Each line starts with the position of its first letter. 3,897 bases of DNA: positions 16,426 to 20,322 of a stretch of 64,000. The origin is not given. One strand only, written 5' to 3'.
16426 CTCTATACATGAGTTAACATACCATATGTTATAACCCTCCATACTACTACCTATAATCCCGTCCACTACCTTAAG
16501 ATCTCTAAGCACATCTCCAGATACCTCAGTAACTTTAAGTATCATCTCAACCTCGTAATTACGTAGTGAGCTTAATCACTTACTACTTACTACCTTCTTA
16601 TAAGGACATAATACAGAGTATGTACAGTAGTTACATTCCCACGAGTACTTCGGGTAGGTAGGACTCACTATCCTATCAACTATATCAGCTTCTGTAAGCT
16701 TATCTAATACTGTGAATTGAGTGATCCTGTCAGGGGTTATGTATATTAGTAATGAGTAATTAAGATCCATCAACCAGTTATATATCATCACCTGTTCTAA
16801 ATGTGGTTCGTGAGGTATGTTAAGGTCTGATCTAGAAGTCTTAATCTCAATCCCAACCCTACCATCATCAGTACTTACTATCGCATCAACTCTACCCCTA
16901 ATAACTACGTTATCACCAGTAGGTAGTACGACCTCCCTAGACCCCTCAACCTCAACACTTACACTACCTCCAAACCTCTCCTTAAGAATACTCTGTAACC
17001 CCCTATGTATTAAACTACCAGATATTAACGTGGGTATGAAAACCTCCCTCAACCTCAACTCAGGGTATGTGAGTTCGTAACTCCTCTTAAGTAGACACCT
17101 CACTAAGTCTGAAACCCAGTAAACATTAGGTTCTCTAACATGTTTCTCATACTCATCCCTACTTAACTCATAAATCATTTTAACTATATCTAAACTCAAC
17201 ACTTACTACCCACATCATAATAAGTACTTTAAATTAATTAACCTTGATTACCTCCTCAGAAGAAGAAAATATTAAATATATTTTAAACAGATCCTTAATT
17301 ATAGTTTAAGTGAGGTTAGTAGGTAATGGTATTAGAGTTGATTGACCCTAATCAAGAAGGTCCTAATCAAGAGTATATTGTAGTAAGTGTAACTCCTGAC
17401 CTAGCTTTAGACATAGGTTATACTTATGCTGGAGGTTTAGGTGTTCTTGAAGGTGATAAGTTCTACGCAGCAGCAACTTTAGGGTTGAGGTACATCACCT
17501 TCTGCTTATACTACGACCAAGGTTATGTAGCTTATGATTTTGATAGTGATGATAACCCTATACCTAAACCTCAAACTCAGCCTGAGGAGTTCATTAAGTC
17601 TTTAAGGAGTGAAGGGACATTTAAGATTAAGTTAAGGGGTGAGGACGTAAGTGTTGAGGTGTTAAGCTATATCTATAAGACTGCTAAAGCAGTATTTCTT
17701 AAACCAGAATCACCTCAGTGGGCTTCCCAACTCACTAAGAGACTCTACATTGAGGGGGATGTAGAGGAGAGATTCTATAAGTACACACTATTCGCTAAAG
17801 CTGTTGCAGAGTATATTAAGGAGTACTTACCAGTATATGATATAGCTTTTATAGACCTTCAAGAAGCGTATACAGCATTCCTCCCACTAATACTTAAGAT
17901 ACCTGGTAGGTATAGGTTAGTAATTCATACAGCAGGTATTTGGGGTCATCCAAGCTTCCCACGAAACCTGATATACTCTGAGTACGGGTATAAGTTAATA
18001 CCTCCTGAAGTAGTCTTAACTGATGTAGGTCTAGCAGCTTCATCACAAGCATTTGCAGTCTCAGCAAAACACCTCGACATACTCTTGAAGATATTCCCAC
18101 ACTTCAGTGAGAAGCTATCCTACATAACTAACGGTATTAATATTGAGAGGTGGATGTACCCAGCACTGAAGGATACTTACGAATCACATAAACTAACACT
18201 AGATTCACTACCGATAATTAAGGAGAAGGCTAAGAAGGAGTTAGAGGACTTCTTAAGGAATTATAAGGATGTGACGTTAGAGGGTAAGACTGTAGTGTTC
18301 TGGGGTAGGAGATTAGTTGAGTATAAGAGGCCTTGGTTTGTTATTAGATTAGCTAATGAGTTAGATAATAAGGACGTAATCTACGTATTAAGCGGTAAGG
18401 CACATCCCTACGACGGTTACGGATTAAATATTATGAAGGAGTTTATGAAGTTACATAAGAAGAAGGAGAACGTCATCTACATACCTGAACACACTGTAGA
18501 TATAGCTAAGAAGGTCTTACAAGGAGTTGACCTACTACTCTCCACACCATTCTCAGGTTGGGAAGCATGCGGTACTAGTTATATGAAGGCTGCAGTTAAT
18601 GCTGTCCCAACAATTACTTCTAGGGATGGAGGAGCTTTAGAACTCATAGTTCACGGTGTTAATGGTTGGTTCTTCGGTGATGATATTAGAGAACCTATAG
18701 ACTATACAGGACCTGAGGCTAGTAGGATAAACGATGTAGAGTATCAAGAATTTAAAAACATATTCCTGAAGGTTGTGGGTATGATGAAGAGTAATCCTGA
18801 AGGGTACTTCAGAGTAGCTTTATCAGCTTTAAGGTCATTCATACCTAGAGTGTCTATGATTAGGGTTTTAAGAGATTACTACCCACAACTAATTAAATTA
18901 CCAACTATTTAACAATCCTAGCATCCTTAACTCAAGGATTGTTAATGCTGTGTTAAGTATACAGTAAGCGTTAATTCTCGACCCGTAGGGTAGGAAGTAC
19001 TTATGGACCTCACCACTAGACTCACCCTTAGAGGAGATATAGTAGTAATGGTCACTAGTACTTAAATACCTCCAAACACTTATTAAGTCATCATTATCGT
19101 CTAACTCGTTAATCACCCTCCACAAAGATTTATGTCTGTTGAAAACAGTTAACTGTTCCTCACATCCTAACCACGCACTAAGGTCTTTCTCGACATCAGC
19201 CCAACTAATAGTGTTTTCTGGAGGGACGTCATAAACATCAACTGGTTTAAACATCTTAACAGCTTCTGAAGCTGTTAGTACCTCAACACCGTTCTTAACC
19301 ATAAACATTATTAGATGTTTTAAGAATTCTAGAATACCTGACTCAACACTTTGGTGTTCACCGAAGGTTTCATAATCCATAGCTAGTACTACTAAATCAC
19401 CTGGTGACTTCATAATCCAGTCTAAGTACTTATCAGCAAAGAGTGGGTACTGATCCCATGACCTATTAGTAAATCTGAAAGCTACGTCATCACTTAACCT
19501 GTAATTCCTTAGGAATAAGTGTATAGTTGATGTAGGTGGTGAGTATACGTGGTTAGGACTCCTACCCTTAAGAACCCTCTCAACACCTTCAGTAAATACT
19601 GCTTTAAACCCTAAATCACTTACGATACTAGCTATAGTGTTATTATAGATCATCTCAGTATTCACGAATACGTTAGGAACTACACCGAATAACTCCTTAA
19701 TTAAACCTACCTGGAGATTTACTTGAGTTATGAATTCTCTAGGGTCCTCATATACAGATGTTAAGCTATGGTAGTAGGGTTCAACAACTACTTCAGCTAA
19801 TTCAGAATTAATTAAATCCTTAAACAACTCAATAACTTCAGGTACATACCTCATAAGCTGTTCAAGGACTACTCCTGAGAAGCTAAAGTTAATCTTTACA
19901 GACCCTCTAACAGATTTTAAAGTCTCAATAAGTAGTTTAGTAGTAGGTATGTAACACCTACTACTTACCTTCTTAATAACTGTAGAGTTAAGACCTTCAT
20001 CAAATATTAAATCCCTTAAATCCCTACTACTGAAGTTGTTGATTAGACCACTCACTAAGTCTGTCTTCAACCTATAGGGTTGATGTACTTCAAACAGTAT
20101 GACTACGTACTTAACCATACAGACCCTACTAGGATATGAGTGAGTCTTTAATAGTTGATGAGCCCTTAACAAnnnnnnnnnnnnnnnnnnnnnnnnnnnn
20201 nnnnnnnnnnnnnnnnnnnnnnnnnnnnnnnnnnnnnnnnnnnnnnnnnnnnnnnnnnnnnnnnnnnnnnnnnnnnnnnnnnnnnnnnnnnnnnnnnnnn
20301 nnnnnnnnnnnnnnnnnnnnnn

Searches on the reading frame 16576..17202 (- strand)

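Call 38: search_protein_families(library=pfam, proteins=[window:16576-17202:-], max_evalue=0.00001)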
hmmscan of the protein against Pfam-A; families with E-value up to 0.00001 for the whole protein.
window:16576-17202:- (208 aa): 1 family
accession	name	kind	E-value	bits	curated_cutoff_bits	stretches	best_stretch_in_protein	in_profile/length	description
PF12705.13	PDDEXK_1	-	2.9e-07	31.1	22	0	80-200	110-247/247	PD-(D/E)XK nuclease superfamily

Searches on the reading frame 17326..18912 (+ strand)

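Call 38: search_protein_families(library=pfam, proteins=[window:17326-18912:+], max_evalue=0.00001)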
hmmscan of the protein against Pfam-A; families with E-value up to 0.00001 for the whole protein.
window:17326-18912:+ (528 aa): 3 families
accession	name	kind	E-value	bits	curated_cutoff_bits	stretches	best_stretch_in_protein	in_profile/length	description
PF00343.26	Phosphorylase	-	2.9e-11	42.9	27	1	287-460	411-606/713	Carbohydrate phosphorylase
PF00534.26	Glycos_transf_1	-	1.6e-10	41.2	26.4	1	319-450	13-140/172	Glycosyl transferases group 1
PF13692.12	Glyco_trans_1_4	-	1.8e-06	28.7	27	1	321-451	2-125/142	Glycosyl transferases group 1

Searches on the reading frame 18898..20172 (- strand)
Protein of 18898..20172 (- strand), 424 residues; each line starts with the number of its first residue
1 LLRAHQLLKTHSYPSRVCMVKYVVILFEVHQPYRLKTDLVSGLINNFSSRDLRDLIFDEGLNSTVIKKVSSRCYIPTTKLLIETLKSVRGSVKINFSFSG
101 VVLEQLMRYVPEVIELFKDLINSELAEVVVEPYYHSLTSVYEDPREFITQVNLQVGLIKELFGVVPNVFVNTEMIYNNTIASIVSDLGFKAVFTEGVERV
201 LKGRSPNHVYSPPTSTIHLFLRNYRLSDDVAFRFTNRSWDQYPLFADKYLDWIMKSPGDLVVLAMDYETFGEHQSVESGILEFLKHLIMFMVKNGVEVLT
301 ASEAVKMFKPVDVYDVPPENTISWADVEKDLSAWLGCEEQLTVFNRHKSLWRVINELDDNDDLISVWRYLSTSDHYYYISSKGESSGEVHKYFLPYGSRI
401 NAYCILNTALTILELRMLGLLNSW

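Call 38: search_protein_families(library=pfam, proteins=[window:18898-20172:-], max_evalue=0.00001)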
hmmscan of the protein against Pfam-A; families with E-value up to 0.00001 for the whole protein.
window:18898-20172:- (424 aa): 1 family
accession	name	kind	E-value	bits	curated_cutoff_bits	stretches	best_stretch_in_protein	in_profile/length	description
PF03065.20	Glyco_hydro_57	-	4.6e-75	253.1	21.2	1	25-317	2-291/291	Glycosyl hydrolase family 57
